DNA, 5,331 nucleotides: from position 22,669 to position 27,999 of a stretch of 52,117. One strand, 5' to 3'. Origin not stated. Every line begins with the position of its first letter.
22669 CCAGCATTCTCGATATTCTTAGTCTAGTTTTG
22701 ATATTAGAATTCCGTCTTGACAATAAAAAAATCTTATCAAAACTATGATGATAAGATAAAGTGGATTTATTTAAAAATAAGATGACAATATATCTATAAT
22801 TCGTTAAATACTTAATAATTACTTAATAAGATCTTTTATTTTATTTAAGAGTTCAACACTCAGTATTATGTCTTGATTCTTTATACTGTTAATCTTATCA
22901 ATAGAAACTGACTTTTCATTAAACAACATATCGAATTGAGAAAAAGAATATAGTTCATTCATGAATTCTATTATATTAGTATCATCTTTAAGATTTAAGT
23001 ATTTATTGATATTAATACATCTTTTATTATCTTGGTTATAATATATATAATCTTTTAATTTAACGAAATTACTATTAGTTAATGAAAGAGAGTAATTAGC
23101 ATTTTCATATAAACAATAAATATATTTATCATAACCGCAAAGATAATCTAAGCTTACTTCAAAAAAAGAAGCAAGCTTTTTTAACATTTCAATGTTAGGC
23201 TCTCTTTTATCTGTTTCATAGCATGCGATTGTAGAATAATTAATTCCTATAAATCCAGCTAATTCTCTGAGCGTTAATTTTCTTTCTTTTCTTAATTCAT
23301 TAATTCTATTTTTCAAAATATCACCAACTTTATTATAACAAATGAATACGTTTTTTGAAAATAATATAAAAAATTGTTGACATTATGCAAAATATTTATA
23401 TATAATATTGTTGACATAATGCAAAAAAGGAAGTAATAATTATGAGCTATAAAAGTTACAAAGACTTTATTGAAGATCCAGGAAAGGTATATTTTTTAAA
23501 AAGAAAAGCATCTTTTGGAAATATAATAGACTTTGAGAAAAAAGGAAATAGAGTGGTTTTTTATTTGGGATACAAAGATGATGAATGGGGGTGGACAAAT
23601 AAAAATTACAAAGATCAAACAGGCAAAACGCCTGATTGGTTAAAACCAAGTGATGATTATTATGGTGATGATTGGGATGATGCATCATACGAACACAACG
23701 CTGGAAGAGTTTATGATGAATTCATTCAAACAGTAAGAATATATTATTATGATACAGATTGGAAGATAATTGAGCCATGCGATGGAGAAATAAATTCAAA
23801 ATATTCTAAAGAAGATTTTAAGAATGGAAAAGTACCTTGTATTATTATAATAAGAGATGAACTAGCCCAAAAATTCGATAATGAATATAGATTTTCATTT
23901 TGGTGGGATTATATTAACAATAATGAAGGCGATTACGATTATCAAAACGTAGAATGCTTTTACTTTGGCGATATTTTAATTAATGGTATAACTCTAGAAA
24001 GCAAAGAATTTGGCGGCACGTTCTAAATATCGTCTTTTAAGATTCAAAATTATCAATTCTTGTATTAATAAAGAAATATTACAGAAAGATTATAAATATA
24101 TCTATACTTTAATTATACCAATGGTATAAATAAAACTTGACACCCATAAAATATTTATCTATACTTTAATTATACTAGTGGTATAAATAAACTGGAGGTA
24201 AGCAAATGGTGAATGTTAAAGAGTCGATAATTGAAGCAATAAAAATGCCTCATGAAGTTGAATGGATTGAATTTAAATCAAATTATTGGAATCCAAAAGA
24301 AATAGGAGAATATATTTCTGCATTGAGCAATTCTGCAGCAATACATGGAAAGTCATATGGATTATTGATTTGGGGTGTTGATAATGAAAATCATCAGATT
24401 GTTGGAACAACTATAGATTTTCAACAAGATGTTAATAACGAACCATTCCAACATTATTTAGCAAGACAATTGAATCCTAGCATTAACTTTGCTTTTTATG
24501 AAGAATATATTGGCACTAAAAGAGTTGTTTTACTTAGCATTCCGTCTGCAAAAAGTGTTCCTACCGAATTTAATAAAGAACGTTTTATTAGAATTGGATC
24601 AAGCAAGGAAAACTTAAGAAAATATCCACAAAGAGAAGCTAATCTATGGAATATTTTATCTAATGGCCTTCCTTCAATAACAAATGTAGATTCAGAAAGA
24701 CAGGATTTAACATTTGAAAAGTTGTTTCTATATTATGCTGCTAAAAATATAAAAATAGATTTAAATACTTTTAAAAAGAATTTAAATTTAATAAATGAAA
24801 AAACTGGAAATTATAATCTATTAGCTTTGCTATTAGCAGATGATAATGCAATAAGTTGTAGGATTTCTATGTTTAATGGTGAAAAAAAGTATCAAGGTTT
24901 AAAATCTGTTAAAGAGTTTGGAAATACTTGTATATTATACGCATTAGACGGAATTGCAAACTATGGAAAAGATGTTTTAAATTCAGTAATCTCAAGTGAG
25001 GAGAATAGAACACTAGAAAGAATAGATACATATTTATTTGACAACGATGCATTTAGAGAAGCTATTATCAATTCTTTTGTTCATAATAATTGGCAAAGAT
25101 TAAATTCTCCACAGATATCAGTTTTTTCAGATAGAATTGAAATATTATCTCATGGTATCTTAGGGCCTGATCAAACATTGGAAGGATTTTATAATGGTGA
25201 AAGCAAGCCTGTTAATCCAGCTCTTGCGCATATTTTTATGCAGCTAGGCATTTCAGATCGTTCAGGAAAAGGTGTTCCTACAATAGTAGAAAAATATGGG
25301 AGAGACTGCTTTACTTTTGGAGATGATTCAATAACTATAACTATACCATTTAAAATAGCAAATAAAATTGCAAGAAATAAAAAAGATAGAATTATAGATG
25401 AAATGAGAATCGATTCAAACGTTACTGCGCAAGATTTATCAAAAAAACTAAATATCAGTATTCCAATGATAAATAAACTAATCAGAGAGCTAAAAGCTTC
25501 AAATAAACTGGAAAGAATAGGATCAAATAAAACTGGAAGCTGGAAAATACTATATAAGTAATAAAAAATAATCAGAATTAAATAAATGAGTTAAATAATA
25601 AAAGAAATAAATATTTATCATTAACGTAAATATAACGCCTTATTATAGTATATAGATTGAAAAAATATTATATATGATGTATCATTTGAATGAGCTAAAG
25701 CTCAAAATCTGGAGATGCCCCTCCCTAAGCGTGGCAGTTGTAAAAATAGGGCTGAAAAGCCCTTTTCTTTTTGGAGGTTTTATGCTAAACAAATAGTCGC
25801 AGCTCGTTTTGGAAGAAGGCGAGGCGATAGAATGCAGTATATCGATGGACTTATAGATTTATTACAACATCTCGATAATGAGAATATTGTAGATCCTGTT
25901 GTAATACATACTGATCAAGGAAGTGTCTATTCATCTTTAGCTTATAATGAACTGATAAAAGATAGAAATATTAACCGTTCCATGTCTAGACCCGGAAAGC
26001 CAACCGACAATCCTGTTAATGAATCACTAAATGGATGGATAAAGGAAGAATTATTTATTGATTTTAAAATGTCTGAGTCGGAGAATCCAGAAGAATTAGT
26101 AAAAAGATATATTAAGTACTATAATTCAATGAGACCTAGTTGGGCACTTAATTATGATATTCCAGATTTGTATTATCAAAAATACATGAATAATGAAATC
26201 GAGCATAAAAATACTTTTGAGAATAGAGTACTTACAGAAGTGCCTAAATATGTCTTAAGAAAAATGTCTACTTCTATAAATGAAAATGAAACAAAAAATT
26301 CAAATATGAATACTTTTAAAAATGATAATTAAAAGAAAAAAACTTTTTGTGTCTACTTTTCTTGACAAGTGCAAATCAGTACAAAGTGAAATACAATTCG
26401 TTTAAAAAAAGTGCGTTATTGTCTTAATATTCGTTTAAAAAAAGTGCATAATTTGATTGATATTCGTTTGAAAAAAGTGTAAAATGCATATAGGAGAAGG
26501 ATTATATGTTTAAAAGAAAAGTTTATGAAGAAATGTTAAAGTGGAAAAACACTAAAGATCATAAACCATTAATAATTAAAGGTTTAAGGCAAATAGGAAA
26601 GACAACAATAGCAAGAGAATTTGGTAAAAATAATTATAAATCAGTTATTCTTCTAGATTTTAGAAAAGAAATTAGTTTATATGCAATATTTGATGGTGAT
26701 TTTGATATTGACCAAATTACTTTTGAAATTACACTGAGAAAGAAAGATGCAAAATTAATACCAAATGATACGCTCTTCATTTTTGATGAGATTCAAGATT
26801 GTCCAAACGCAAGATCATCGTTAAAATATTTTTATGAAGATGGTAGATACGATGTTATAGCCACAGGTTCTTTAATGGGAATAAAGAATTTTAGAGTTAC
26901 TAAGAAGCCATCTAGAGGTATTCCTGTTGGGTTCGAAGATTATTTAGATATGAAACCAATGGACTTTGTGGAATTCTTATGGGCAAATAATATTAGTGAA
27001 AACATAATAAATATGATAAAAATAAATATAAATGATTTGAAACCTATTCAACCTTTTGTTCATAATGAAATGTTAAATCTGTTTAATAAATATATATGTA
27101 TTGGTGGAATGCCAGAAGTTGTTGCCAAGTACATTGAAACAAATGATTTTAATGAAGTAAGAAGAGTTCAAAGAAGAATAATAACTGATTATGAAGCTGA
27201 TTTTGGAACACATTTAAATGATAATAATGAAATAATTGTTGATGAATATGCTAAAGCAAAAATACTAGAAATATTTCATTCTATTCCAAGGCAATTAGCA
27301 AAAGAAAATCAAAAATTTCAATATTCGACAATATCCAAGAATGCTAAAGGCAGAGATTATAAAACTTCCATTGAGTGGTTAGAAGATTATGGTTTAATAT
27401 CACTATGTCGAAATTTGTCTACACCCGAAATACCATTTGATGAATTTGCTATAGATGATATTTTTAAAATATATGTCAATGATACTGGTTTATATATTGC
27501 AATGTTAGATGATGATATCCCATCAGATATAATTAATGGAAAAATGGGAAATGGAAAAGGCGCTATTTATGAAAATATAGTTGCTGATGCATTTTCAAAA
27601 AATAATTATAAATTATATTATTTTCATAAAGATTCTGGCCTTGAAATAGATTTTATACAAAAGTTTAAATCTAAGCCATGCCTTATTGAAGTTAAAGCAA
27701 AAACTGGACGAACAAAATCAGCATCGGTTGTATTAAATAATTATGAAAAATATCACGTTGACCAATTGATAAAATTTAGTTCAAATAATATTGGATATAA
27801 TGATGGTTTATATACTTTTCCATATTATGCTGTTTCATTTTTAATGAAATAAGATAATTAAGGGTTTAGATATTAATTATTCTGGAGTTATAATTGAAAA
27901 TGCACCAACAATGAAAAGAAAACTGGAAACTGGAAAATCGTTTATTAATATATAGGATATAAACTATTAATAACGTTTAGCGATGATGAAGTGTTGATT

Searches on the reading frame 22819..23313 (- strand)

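Call 66: search_protein_families(library=pfam, proteins=[window:22819-23313:-], max_evalue=0.001)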
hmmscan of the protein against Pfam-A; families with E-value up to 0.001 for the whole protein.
window:22819-23313:- (164 aa): 4 families
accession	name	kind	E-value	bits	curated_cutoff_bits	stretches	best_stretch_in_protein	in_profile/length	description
PF01381.28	HTH_3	-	9.5e-15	54.8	23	1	5-58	2-55/55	Helix-turn-helix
PF12844.13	HTH_19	-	2.6e-13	50.1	30.2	1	2-58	2-58/64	Helix-turn-helix domain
PF13443.12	HTH_26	-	2.9e-06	27.9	22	1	3-61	1-60/63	Cro/C1-type HTH DNA-binding domain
PF13560.12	HTH_31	-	2.9e-05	24.7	27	1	5-55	7-58/64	Helix-turn-helix domain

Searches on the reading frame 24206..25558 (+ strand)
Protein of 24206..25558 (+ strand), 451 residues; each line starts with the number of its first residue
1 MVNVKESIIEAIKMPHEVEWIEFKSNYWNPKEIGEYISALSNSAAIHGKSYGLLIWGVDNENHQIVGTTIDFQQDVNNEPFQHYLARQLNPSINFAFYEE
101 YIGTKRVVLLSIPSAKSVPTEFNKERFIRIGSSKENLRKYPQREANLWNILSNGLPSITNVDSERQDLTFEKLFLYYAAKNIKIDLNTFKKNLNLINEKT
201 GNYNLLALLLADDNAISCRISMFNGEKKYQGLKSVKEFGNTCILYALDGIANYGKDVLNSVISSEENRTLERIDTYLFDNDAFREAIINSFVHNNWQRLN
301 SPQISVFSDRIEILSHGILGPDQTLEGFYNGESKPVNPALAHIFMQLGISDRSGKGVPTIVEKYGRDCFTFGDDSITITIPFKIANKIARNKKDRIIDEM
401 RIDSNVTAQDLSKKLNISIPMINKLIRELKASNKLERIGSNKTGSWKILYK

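Call 23: search_protein_families(library=pfam, proteins=[window:24206-25558:+], max_evalue=0.001)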
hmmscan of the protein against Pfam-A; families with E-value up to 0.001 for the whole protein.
window:24206-25558:+ (451 aa): 3 families
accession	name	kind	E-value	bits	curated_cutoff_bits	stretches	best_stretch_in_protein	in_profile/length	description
PF04326.19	SLFN_AlbA_2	-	7.8e-20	72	25.3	1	17-137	1-117/118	Schlafen, AlbA_2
PF13749.12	HATPase_c_4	-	1.1e-12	48.2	26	1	301-364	3-68/89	Putative ATP-dependent DNA helicase recG C-terminal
PF13412.12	HTH_24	-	0.00096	19.1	21.9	0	395-432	6-44/48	Winged helix-turn-helix DNA-binding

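Call 52: search_protein_families(library=padloc, proteins=[window:24206-25558:+], max_evalue=0.001)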
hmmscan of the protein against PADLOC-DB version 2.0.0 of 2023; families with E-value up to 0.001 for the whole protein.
window:24206-25558:+ (451 aa): 2 families
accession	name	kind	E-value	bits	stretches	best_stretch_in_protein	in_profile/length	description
PDLC01849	CARF3--CARF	-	8.8e-05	20.3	1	373-443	122-189/197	-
PDLC02402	Aga_SIR2-PNTD1-PNTD2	-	0.00086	15.5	0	277-362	441-537/876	Class I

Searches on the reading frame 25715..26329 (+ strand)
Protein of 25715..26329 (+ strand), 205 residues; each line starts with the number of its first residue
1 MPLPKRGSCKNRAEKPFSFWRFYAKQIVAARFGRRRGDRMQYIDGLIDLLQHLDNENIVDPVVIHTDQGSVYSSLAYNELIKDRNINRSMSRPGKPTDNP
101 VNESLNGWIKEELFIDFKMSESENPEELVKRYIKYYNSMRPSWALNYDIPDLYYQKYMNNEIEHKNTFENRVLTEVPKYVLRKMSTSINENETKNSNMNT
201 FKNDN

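Call 23: search_protein_families(library=pfam, proteins=[window:25715-26329:+], max_evalue=0.001)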
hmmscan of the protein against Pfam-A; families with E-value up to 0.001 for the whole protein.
window:25715-26329:+ (205 aa): 3 families
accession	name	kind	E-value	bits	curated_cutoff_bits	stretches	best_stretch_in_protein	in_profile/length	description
PF13683.12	rve_3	-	1.8e-10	40.9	26.5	1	85-150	2-67/67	Integrase core domain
PF00665.32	rve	-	2.6e-07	31.2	32.6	1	51-96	57-102/102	Integrase core domain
PF13333.12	rve_2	-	0.00042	20.8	22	0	103-148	1-46/56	Integrase core domain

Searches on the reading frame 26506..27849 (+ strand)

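Call 14: search_protein_families(library=pfam, proteins=[window:26506-27849:+], max_evalue=0.01)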
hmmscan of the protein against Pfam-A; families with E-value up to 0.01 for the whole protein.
window:26506-27849:+ (448 aa): 4 families
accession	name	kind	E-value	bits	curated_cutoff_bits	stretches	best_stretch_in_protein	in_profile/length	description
PF13635.12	DUF4143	-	1.5e-27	96.8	28.1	1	250-398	13-159/160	Domain of unknown function (DUF4143)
PF13173.12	AAA_14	-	8.8e-22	77.9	27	1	19-158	2-129/129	AAA domain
PF20720.3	nSTAND3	-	0.0024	18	27.2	0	16-38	14-36/155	Novel STAND NTPase 3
PF24883.2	NPHP3_N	-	0.0025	18.5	24.8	0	8-38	10-41/164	Nephrocystin 3, N-terminal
